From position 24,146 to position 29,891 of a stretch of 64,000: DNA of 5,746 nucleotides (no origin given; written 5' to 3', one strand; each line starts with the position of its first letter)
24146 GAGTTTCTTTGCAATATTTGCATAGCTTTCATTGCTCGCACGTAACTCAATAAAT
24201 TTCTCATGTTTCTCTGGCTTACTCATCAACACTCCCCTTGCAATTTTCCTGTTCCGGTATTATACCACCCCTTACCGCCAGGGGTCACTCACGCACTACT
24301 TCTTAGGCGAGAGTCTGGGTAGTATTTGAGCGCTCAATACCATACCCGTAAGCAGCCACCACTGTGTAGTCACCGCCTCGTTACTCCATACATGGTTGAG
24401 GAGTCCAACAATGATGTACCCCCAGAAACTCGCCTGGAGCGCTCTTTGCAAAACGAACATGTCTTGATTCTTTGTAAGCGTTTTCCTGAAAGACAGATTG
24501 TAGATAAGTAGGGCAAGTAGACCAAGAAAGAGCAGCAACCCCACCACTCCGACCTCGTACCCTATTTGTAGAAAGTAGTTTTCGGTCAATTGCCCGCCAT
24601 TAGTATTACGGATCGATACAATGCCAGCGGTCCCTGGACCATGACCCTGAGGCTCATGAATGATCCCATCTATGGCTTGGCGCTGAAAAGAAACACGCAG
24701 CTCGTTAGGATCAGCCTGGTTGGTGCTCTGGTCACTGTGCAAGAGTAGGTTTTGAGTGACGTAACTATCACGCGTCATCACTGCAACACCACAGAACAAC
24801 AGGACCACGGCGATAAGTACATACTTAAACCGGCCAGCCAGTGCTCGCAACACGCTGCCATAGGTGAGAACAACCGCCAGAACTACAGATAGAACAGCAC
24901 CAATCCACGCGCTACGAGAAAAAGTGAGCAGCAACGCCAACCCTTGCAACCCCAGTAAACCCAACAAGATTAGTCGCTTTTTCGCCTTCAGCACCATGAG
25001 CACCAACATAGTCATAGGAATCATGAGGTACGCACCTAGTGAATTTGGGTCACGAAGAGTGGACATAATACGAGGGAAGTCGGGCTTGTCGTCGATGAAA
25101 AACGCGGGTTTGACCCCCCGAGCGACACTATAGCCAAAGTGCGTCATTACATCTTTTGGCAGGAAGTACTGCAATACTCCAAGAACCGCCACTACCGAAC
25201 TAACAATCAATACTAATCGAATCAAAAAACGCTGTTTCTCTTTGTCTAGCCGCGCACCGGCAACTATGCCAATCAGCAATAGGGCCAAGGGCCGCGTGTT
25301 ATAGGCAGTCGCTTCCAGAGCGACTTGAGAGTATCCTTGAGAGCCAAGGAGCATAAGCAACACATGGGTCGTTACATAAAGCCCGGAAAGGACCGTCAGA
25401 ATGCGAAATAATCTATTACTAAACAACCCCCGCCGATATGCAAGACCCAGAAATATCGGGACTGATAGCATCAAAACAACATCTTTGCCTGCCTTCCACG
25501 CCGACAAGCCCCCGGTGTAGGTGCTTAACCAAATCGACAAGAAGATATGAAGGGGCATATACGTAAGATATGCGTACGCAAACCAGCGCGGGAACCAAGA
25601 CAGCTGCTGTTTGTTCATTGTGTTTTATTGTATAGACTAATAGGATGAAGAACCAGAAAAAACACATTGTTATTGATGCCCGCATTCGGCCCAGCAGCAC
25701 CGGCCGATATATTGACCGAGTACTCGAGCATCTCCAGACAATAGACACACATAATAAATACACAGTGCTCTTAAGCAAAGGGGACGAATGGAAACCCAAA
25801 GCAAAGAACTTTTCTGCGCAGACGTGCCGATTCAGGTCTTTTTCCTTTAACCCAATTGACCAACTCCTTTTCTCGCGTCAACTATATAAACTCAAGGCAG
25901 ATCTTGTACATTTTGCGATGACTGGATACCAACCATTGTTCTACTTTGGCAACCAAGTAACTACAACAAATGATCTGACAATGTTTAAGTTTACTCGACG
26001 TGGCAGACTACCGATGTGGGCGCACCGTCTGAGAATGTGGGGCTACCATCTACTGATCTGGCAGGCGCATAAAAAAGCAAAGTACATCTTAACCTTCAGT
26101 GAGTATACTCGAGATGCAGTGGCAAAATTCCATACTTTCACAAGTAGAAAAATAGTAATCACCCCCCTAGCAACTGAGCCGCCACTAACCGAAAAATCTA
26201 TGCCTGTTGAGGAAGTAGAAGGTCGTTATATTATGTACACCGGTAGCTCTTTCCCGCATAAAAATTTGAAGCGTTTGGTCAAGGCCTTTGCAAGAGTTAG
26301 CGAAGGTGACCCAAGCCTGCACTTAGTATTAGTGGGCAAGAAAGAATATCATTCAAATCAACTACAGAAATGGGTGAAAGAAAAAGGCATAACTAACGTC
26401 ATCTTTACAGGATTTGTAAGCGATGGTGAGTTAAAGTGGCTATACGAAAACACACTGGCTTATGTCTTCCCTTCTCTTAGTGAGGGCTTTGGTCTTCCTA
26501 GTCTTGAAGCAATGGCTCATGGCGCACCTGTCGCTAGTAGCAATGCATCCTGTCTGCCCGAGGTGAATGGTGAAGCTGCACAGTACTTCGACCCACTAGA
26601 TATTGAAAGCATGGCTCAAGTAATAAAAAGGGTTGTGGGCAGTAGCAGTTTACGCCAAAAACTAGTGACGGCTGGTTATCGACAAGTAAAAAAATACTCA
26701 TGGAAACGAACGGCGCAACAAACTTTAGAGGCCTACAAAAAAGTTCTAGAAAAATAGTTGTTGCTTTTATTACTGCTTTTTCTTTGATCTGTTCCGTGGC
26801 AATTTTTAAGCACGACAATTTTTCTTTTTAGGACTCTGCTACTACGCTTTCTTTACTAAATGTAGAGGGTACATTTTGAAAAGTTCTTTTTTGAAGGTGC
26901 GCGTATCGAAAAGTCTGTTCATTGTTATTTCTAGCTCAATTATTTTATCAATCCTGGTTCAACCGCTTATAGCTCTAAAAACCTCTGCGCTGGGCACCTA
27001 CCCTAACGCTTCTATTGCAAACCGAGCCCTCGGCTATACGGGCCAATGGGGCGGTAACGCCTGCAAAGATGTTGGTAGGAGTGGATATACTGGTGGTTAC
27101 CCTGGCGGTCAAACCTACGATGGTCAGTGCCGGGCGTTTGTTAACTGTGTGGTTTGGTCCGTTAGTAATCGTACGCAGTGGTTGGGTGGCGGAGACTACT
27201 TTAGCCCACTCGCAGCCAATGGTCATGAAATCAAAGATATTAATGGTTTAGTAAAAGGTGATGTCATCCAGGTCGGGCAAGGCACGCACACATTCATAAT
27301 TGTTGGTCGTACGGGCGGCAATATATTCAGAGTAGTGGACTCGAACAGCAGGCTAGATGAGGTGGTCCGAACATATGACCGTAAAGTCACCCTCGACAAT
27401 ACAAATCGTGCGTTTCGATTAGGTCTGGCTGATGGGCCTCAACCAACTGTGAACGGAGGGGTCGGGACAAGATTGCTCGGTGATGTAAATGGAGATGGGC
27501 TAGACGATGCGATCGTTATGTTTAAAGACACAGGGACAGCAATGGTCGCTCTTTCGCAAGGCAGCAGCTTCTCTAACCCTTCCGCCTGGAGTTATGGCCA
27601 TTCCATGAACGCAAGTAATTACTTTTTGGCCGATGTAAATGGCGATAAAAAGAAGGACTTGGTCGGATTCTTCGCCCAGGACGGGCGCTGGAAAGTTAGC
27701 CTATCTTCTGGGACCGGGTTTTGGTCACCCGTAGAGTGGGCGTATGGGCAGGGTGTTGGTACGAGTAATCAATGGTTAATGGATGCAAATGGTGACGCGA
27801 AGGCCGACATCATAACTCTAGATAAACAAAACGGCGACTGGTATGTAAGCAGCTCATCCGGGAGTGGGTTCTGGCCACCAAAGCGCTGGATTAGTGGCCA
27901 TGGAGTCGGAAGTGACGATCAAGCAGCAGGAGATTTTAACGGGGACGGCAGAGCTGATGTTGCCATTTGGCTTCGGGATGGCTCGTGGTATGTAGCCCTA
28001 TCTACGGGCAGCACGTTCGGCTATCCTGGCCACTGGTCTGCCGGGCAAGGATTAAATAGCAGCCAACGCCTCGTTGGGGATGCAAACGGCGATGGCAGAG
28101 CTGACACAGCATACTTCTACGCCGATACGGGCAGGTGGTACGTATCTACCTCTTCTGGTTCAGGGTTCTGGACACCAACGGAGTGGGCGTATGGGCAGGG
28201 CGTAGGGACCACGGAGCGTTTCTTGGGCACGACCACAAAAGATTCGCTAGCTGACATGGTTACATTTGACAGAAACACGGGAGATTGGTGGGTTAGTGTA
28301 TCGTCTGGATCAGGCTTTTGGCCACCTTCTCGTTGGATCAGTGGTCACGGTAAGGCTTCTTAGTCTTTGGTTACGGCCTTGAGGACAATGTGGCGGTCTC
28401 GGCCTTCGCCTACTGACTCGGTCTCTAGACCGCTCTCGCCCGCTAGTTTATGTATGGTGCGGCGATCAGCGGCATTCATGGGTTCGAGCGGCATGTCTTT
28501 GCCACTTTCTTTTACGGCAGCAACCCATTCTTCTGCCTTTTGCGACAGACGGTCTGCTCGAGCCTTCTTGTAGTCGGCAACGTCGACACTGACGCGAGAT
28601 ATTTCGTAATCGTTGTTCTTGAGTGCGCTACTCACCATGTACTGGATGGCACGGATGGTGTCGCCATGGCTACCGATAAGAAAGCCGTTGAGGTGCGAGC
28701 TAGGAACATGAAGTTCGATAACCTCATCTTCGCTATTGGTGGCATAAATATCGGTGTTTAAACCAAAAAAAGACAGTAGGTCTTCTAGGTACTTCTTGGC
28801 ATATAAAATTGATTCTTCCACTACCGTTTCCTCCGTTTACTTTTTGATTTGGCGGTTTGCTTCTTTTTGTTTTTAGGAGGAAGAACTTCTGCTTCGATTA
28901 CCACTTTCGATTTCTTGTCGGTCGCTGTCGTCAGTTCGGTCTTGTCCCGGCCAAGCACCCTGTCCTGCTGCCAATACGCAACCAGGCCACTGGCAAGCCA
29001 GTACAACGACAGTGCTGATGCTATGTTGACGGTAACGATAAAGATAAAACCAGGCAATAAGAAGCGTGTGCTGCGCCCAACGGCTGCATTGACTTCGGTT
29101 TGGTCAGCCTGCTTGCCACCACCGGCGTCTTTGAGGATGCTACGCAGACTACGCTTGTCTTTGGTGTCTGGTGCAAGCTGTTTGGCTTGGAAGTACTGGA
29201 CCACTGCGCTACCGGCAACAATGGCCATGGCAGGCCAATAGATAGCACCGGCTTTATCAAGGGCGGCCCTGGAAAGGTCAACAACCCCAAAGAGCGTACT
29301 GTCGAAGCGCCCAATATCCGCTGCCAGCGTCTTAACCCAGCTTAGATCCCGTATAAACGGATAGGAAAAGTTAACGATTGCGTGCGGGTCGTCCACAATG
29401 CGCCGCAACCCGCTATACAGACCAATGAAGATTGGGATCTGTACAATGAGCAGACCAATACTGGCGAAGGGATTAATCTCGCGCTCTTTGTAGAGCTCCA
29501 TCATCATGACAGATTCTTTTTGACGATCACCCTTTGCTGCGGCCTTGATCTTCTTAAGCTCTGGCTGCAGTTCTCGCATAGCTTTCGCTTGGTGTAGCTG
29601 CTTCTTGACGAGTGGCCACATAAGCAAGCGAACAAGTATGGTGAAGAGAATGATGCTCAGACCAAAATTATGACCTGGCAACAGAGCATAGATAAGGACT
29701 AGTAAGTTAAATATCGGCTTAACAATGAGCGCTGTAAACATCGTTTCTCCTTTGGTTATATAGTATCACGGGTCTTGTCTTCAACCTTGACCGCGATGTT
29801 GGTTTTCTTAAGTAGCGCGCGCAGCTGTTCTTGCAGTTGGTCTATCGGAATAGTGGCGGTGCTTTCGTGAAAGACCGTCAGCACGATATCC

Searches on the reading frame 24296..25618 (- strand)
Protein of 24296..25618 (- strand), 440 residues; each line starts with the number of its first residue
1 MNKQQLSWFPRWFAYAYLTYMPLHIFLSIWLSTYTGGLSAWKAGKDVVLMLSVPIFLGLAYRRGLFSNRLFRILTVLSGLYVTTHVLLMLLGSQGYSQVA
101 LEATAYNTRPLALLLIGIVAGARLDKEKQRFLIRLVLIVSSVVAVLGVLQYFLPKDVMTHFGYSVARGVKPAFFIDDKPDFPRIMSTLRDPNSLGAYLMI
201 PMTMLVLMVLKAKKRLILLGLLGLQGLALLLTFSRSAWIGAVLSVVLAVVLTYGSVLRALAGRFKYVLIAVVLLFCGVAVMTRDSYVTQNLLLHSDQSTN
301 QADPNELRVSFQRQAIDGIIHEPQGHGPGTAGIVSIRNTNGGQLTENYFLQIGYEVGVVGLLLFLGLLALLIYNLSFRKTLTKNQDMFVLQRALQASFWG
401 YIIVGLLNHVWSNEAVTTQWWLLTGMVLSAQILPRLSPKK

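Call 9: search_protein_families(library=pfam, proteins=[window:24296-25618:-], max_evalue=0.001)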
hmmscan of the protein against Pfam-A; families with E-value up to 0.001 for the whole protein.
window:24296-25618:- (440 aa): 1 family
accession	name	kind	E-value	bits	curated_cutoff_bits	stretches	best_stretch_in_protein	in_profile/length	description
PF04932.20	Wzy_C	-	7.7e-14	52.2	31.7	1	223-365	4-149/149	O-Antigen ligase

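Call 80: search_protein_families(library=ncbifam, proteins=[window:24296-25618:-], max_evalue=0.0001)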
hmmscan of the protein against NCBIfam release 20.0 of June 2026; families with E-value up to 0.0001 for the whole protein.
window:24296-25618:- (440 aa): 2 families
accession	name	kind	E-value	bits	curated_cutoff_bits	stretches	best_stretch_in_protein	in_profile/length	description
TIGR00947.1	2A73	equivalog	1.5e-17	63.7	366.4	1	118-430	106-422/425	IctB family putative bicarbonate transporter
NF038300.1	EPS_HpsL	equivalog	6.3e-09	34.9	640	1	246-433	347-526/534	hormogonium polysaccharide biosynthesis protein HpsL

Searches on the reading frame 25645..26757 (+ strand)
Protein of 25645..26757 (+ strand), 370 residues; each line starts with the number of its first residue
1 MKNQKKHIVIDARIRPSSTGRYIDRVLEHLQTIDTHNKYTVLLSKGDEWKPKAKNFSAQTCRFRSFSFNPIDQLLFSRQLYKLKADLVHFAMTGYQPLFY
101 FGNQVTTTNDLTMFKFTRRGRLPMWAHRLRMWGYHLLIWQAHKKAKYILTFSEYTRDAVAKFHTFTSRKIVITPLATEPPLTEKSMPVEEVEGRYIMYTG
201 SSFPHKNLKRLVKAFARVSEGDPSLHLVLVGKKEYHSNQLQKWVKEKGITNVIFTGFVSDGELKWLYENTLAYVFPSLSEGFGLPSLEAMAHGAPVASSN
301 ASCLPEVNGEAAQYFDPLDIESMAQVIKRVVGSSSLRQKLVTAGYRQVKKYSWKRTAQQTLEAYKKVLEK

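Call 9: search_protein_families(library=pfam, proteins=[window:25645-26757:+], max_evalue=0.001)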
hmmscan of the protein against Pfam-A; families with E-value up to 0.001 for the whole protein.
window:25645-26757:+ (370 aa): 5 families
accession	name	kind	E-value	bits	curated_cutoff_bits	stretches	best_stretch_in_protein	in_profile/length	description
PF00534.26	Glycos_transf_1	-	1.1e-30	106.9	26.4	1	192-346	14-171/172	Glycosyl transferases group 1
PF13692.12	Glyco_trans_1_4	-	3.1e-25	89.5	27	1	194-331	2-140/142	Glycosyl transferases group 1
PF20706.3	GT4-conflict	-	3e-10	40.1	26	1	172-310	177-322/385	Family 4 Glycosyltransferase in conflict systems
PF13524.12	Glyco_trans_1_2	-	1.7e-07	31.7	25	1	215-361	9-143/144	Glycosyl transferase-like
PF13439.12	Glyco_transf_4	-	0.00047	20.7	28.5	1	59-174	47-163/170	Glycosyltransferase Family 4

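Call 80: search_protein_families(library=ncbifam, proteins=[window:25645-26757:+], max_evalue=0.0001)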
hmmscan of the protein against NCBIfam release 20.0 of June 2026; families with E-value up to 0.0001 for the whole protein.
window:25645-26757:+ (370 aa): 29 families (the best 25 are shown)
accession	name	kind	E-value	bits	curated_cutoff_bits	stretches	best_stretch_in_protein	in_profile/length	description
TIGR04047.1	MSMEG_0565_glyc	hypoth_equivalog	8e-28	97.6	259.85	1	192-365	192-372/373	MSMEG_0565 family glycosyltransferase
NF038295.1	EPS_HpsP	equivalog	7.8e-17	61.3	550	1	192-367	206-387/388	hormogonium polysaccharide biosynthesis glycosyltransferase HpsP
TIGR03449.1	mycothiol_MshA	equivalog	9.5e-17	61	462.5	1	195-368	222-404/406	D-inositol-3-phosphate glycosyltransferase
TIGR03999.1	thiol_BshA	equivalog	1.5e-16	60.3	273.7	1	204-368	210-374/375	N-acetyl-alpha-D-glucosaminyl L-malate synthase BshA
TIGR04157.1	glyco_rSAM_CFB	subfamily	4.3e-15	55.6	400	1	146-310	171-341/406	TIGR04157 family glycosyltransferase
TIGR04063.1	stp3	hypoth_equivalog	2.2e-14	53.2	442.05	1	193-368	213-396/397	TIGR04063 family PEP-CTERM/XrtA system glycosyltransferase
TIGR02149.1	glgA_Coryne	subfamily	2.5e-14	53.2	302.4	1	195-368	206-391/391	glycogen synthase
NF041010.1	glycosy_Agl16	equivalog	8.7e-14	51.1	575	1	140-367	129-351/352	glycosylation protein Agl16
TIGR03088.1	stp2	hypoth_equivalog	1.2e-13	50.9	409.05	1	204-368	205-374/374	TIGR03088 family PEP-CTERM/XrtA system glycosyltransferase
NF053513.1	Gtran_IagA_BgsA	equivalog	2.2e-13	49.9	460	1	193-369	161-333/333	LTA glycolipid anchor biosynthesis glycosyltransferase, IagA/BgsA family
NF053787.1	GlcN_PG_synth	equivalog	2.5e-13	49.6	480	1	192-368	196-360/361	N-acetylglucosaminyl phosphatidylglycerol synthase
NF041876.1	EPS_EpsE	equivalog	5.2e-13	49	400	1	186-358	207-387/389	exopolysaccharide biosynthesis GT4 family glycosyltransferase EpsE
NF038298.1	EPS_HpsO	equivalog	6.9e-12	44.8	575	1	196-367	204-387/388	hormogonium polysaccharide biosynthesis glycosyltransferase HpsO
NF038229.1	Glyco4_Geo_Pelo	equivalog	2.9e-11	43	400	1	138-368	103-337/338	GPMC system family 4 glycosyltransferase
NF012028.0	PRK15484.1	subfamily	8.4e-11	41.6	618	1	192-363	192-374/380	lipopolysaccharide N-acetylglucosaminyltransferase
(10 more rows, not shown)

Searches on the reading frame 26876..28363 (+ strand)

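Call 9: search_protein_families(library=pfam, proteins=[window:26876-28363:+], max_evalue=0.001)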
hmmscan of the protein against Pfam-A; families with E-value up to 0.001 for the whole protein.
window:26876-28363:+ (495 aa): 2 families
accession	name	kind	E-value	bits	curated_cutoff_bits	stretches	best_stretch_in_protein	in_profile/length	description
PF13517.12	FG-GAP_3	-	2.6e-19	70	26.9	3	353-410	1-58/61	FG-GAP-like repeat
PF01839.29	FG-GAP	-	1.5e-06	28.4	22.1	0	350-364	6-20/37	FG-GAP repeat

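Call 37: search_protein_families(library=phrogs, proteins=[window:26876-28363:+], max_evalue=0.01)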
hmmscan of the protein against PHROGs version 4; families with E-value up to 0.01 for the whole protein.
window:26876-28363:+ (495 aa): 1 family
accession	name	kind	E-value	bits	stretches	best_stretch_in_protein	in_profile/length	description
phrog_10385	-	unknown function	1.5e-15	56.4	3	243-329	802-882/2333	-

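Call 80: search_protein_families(library=ncbifam, proteins=[window:26876-28363:+], max_evalue=0.0001)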
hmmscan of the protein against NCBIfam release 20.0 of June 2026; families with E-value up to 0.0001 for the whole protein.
window:26876-28363:+ (495 aa): 0 families

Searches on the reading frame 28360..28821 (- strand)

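Call 9: search_protein_families(library=pfam, proteins=[window:28360-28821:-], max_evalue=0.001)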
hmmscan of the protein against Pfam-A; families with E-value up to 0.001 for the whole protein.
window:28360-28821:- (153 aa): 2 families
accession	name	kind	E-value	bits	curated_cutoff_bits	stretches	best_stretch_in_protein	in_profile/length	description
PF01424.28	R3H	-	1.3e-15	57.6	26.8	1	94-148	5-59/60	R3H domain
PF13083.13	KH_KhpA-B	-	1.7e-08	34.7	32.1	1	20-72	17-67/73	KhpA/KhpB, KH domain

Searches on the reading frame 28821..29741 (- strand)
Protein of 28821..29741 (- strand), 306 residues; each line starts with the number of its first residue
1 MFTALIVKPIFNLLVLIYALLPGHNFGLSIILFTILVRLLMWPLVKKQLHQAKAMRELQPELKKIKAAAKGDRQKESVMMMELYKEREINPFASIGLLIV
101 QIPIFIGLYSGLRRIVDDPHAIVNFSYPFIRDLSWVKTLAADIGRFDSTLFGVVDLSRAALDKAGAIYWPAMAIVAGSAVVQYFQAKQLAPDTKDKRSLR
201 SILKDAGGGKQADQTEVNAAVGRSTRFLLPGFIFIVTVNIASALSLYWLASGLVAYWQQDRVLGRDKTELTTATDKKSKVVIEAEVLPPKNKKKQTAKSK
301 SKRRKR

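Call 9: search_protein_families(library=pfam, proteins=[window:28821-29741:-], max_evalue=0.001)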
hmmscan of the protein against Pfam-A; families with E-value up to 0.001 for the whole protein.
window:28821-29741:- (306 aa): 1 family
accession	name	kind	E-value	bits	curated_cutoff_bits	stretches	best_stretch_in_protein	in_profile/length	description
PF02096.25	60KD_IMP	-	2e-38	132.4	35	1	26-259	1-158/163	60Kd inner membrane protein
